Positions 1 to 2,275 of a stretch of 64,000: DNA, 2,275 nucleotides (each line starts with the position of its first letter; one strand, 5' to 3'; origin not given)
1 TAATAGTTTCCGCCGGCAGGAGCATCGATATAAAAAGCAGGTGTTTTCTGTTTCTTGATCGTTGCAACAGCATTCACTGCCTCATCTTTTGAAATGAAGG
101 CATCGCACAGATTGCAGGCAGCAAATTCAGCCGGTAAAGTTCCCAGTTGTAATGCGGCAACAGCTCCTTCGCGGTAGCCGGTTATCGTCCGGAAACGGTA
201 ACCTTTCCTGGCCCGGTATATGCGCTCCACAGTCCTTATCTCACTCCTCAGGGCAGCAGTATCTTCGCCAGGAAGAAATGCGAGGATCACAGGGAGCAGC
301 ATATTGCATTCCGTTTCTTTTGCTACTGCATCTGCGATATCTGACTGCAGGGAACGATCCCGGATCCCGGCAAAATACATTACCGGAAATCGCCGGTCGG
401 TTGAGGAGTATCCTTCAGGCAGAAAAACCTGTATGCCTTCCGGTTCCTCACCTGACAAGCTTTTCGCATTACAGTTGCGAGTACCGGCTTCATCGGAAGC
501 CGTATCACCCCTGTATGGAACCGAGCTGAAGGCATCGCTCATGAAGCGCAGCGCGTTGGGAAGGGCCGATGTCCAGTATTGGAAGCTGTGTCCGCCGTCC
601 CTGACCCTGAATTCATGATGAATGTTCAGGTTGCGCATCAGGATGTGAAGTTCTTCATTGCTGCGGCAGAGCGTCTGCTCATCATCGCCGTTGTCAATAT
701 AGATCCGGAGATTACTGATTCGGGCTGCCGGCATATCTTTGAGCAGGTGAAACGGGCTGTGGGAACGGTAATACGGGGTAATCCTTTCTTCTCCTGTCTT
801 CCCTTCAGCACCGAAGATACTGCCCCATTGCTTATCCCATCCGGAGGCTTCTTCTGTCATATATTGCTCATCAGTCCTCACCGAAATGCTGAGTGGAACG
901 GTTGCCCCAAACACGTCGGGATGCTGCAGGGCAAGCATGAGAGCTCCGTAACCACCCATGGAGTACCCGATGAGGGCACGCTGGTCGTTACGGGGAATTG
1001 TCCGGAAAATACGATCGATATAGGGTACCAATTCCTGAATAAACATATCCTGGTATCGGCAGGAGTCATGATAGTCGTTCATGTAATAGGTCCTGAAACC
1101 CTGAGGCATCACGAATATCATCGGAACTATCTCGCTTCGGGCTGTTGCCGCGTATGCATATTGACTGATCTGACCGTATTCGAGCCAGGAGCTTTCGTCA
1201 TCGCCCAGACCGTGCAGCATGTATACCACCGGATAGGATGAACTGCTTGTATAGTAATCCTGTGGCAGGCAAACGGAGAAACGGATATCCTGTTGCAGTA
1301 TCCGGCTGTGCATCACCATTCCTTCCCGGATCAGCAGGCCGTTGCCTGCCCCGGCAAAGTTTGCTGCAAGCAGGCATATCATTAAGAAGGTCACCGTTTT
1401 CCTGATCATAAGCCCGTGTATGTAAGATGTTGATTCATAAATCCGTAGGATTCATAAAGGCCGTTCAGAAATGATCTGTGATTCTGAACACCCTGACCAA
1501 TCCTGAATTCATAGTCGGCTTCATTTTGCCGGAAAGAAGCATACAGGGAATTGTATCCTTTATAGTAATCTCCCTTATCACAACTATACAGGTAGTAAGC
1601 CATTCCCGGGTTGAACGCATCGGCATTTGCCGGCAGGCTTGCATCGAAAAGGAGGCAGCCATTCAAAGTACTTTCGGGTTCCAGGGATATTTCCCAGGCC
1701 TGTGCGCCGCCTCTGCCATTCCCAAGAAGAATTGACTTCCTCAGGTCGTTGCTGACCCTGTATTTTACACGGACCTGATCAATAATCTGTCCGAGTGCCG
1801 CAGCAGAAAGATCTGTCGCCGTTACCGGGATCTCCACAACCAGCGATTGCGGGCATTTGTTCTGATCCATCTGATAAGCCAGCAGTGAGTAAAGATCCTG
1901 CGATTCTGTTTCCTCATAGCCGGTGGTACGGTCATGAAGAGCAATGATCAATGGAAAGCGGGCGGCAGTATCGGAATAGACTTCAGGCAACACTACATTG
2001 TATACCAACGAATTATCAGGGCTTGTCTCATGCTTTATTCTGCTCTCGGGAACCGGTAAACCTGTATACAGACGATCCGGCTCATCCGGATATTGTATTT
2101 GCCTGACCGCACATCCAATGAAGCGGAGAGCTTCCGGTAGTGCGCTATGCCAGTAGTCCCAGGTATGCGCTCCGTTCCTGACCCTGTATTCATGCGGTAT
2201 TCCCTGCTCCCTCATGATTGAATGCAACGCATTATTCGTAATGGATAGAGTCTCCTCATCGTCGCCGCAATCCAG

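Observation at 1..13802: Ribokinase-led SusC/SusD operon whose only predicted enzymes are three exported ADP-ribosylglycohydrolase-fold proteins and two tandem esterases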

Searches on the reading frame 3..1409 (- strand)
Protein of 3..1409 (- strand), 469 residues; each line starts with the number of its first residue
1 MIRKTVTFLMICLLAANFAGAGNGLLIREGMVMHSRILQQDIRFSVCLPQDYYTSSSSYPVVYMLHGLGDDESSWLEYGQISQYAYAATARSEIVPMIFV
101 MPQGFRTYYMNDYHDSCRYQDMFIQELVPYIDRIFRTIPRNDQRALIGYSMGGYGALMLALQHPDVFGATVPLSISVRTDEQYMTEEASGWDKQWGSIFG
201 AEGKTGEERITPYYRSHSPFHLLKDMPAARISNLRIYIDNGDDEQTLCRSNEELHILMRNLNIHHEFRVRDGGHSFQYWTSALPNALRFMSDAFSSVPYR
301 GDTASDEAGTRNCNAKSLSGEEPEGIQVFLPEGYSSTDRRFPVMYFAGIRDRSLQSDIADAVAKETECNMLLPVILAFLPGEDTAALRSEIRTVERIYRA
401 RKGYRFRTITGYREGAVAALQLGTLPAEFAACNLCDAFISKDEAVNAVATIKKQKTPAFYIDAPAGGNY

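Call 3: search_protein_families(library=pfam, proteins=[window:3-1409:-], max_evalue=0.01)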
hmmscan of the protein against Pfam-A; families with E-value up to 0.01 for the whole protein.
window:3-1409:- (469 aa): 6 families
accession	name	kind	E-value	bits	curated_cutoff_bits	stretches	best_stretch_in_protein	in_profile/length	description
PF00756.26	Esterase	-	3.5e-40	138.8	22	1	35-289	1-250/251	Putative esterase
PF00561.26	Abhydrolase_1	-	2.5e-05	24.5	25.8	1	131-179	59-103/245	alpha/beta hydrolase fold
PF00326.27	Peptidase_S9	-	0.00052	20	22.6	1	141-196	63-117/213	Prolyl oligopeptidase family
PF02230.22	Abhydrolase_2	-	0.00077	19.8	23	1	60-174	15-137/217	Phospholipase/Carboxylesterase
PF12146.15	Hydrolase_4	-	0.0011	18.8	27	1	121-195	56-126/239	Serine aminopeptidase, S33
PF12697.13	Abhydrolase_6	-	0.002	19.3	26.3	1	63-174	2-92/217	Alpha/beta hydrolase family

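Call 11: search_protein_families(library=ncbifam, proteins=[window:3-1409:-], max_evalue=0.001)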
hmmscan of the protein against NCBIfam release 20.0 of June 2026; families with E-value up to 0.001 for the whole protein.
window:3-1409:- (469 aa): 6 families
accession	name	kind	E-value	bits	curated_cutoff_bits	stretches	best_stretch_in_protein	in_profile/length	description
NF041944.1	Xylase_Ferestase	equivalog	9.8e-18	63.7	1200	1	35-174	475-621/694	bifunctional endo-1,4-beta-xylanase/feruloyl esterase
NF007758.0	PRK10439.1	equivalog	1e-12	47.8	222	1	33-290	189-410/418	enterochelin esterase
NF058612.1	GTNG0744Estse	equivalog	5.6e-11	42.8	450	1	32-170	12-149/242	GTNG_0744 family esterase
TIGR02821.1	fghA_ester_D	equivalog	8.3e-11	42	281.7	1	116-279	114-260/275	S-formylglutathione hydrolase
NF050058.1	e_dPHAscl_type1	hypoth_equivalog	2.3e-07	30.6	150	1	45-174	11-136/276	extracellular catalytic domain type 1 short-chain-length polyhydroxyalkanoate depolymerase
TIGR03695.1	menH_SHCHC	equivalog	0.0003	20.3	208.55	0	131-171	61-100/252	2-succinyl-6-hydroxy-2,4-cyclohexadiene-1-carboxylate synthase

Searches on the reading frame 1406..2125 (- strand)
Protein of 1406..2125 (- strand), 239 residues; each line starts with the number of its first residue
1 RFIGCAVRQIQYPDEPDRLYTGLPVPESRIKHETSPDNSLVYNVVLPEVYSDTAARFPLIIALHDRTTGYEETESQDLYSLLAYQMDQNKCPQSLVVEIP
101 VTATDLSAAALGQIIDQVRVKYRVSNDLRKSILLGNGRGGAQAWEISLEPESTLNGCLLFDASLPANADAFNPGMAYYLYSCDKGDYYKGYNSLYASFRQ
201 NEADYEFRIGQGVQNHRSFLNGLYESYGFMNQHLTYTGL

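Call 47: search_protein_families(library=pfam, proteins=[window:1406-2125:-], max_evalue=5)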
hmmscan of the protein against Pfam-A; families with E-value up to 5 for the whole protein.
window:1406-2125:- (239 aa): 0 families
